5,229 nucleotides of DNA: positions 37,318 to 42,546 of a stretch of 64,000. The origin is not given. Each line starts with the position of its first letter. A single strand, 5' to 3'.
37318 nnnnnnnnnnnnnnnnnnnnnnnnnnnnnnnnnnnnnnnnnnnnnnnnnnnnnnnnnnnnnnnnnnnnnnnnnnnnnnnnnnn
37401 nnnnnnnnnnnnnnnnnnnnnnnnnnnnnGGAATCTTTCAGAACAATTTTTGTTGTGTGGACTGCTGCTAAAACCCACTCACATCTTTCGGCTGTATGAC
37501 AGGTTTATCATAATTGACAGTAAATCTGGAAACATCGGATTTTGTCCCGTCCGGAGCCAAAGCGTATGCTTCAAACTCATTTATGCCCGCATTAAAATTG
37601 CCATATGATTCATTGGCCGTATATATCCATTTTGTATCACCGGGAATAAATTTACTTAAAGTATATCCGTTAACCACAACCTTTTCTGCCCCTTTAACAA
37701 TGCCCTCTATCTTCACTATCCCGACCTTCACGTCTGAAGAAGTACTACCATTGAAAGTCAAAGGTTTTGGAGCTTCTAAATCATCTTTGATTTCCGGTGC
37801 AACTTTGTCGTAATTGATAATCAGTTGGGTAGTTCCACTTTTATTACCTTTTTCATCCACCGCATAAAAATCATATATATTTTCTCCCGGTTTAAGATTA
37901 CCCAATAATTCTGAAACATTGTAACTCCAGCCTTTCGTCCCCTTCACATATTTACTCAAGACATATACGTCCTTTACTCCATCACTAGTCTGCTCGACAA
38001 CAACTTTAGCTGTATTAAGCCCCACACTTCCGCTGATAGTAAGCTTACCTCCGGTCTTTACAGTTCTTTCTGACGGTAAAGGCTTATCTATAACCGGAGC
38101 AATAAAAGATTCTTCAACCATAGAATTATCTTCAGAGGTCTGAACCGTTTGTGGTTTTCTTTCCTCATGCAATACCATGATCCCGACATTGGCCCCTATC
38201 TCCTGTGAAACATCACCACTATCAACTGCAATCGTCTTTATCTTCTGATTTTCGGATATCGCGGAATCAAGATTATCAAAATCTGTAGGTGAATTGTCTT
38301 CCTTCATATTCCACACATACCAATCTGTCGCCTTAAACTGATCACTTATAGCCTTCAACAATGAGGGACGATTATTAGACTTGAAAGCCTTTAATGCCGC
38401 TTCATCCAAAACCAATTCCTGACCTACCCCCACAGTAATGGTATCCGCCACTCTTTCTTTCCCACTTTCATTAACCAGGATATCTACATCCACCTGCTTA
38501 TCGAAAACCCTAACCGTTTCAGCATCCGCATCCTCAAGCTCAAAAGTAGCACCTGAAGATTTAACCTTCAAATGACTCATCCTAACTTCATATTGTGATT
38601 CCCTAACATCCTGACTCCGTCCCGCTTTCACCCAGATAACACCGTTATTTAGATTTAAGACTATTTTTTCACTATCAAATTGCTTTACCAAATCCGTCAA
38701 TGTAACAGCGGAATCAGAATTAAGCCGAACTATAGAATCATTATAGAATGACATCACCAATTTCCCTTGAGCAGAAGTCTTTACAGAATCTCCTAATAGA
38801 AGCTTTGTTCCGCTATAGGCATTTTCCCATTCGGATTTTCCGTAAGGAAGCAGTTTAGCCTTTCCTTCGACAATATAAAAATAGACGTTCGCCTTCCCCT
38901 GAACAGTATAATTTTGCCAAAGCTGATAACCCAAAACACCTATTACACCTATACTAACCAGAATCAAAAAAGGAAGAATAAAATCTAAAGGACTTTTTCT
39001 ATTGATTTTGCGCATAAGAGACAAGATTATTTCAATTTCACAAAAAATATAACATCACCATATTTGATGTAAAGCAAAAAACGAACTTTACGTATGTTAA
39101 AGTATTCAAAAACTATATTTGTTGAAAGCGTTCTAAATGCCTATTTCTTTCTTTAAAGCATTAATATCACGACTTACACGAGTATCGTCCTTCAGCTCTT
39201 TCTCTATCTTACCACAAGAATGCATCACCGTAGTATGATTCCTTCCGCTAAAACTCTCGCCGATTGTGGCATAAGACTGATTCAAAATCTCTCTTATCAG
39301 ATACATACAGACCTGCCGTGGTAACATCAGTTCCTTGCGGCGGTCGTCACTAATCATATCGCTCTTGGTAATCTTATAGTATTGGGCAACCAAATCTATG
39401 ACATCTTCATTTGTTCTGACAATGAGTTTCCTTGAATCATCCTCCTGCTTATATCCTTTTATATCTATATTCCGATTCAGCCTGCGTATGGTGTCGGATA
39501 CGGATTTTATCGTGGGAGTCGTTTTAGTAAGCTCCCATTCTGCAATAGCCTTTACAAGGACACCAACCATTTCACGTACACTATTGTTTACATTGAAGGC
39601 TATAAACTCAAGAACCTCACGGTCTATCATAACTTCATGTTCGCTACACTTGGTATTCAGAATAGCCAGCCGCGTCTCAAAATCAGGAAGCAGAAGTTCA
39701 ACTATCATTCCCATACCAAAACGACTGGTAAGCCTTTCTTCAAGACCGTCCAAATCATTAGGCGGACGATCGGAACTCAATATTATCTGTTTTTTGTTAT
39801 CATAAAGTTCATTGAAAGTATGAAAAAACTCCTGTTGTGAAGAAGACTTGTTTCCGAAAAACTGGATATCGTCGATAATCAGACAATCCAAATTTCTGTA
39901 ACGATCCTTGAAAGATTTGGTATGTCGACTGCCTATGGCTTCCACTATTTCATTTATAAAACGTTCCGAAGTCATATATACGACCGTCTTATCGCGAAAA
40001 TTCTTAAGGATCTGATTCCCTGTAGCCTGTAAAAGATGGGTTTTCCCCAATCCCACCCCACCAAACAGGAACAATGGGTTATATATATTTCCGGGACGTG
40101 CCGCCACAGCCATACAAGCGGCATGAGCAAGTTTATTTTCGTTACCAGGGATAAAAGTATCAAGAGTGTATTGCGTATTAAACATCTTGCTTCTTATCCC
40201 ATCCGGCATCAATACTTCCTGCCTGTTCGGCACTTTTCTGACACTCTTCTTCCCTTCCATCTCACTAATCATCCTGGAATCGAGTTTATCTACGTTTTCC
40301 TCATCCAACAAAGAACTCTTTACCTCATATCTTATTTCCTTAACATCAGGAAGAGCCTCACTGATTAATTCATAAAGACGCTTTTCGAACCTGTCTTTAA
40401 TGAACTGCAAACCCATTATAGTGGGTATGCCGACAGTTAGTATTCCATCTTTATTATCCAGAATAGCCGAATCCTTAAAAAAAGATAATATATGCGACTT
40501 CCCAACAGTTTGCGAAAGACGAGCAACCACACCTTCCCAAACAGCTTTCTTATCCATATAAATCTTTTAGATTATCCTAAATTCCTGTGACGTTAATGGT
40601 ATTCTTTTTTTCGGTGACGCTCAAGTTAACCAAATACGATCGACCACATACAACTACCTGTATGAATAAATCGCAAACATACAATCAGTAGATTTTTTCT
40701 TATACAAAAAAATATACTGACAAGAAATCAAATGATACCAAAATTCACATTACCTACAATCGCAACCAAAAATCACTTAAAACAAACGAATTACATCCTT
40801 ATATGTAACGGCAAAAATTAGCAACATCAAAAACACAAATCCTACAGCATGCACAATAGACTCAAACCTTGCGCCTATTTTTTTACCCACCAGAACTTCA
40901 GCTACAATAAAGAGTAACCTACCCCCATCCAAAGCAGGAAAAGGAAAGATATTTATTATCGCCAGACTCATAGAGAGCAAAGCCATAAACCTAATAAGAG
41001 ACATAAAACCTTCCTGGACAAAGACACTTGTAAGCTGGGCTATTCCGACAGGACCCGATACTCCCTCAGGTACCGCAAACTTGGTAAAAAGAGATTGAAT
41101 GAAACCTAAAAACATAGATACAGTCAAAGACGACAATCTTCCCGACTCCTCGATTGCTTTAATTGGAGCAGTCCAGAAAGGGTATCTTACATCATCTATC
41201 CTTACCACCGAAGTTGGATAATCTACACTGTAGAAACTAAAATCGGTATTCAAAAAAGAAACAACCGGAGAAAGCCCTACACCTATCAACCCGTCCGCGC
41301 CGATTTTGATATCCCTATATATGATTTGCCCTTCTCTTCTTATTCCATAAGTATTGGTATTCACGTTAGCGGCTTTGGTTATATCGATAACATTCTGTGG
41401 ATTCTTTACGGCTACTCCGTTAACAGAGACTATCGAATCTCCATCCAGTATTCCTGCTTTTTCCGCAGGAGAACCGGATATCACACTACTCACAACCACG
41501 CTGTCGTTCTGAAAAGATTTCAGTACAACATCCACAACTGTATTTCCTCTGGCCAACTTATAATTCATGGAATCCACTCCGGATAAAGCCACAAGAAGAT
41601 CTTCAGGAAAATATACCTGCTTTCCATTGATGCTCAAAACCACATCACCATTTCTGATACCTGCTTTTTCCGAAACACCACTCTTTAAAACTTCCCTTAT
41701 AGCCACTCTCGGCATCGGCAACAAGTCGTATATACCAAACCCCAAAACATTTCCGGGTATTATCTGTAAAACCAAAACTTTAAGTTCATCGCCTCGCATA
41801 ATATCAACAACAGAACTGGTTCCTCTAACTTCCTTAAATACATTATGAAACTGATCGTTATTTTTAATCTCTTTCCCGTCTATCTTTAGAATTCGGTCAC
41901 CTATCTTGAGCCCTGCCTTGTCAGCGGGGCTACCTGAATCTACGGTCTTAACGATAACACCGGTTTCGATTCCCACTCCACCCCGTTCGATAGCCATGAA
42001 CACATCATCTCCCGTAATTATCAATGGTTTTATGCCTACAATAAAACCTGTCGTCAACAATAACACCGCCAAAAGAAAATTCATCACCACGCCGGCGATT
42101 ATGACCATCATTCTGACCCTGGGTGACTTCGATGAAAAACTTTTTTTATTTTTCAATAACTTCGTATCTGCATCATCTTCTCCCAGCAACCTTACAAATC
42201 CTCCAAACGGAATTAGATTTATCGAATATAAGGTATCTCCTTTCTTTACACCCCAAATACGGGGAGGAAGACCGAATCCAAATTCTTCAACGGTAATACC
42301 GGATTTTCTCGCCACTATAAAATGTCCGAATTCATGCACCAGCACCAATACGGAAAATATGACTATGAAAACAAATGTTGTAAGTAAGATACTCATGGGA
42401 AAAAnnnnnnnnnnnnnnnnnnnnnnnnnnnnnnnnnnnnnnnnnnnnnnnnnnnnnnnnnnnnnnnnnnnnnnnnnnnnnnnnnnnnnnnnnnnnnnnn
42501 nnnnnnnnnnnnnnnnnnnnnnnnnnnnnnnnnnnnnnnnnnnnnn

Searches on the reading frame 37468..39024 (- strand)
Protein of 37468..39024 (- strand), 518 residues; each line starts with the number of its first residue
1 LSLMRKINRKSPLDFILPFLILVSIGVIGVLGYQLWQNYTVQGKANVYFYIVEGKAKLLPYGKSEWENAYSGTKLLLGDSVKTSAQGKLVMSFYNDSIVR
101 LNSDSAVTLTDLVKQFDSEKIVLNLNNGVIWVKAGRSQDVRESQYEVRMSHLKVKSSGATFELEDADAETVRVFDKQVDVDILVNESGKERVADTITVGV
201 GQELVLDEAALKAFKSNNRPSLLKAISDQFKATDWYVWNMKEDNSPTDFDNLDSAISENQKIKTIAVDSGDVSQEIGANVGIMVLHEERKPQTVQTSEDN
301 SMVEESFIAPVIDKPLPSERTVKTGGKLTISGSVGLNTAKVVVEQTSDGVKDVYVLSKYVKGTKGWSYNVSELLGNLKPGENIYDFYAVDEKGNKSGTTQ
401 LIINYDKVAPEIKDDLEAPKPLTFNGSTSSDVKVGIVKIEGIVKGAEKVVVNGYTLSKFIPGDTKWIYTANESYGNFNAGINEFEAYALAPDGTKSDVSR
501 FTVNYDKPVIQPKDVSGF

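Call 54: search_protein_families(library=pfam, proteins=[window:37468-39024:-], max_evalue=0.00001)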
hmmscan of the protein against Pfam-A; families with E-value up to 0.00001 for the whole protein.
window:37468-39024:- (518 aa): 1 family
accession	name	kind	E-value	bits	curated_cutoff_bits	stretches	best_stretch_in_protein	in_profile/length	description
PF04773.18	FecR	-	5.8e-09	36.7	24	1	79-175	1-93/97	FecR protein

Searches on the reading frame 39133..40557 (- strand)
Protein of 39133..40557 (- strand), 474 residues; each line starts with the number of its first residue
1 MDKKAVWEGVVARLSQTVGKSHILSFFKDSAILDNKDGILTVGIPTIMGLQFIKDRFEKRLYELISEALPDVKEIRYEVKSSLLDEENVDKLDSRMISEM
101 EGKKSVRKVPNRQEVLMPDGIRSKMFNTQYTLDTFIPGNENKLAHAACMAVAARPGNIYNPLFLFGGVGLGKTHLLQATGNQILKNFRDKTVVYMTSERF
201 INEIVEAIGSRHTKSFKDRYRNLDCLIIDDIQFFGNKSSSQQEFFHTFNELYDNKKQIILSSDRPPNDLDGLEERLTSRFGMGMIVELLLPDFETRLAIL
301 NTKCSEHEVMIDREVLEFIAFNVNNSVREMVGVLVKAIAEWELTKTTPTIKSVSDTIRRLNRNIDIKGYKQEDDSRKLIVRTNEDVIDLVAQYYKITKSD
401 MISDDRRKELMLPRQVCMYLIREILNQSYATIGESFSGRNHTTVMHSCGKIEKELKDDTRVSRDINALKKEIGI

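Call 54: search_protein_families(library=pfam, proteins=[window:39133-40557:-], max_evalue=0.00001)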
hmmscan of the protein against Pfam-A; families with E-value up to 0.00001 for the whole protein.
window:39133-40557:- (474 aa): 3 families
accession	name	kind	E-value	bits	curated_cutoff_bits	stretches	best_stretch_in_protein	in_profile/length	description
PF00308.24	Bac_DnaA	-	1.2e-66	224.3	23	1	127-286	2-161/162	Bacterial DnaA ATPAse domain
PF08299.17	Bac_DnaA_C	-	1e-26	93.2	31.5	1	384-451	2-69/69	Bacterial dnaA protein helix-turn-helix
PF01695.23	IstB_IS21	-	1.1e-08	35.3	24.1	1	162-265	95-195/238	IstB-like ATP binding protein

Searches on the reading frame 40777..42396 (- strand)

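Call 54: search_protein_families(library=pfam, proteins=[window:40777-42396:-], max_evalue=0.00001)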
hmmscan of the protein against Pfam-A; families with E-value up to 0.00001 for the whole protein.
window:40777-42396:- (539 aa): 6 families
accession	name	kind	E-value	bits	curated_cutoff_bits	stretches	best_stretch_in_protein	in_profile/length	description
PF02163.28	Peptidase_M50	-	1.7e-56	191.5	27.2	1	10-526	2-221/221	Peptidase family M50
PF17820.7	PDZ_6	-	1.6e-33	114.7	27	3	301-343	1-43/54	PDZ domain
PF13180.12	PDZ_2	-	4.5e-26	91.4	27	2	144-207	11-75/80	PDZ domain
PF00595.29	PDZ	-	2.6e-23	82.7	23.2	2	144-195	24-74/81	PDZ domain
PF14685.13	PDZ_Tricorn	-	6.8e-08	32.8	25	0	154-203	29-80/88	Tricorn protease PDZ domain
PF21558.3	Pept_S41_N_bact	-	2.3e-07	31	27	0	158-179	15-36/87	Bacteroidetes, Peptidase, S41 family, N-terminal domain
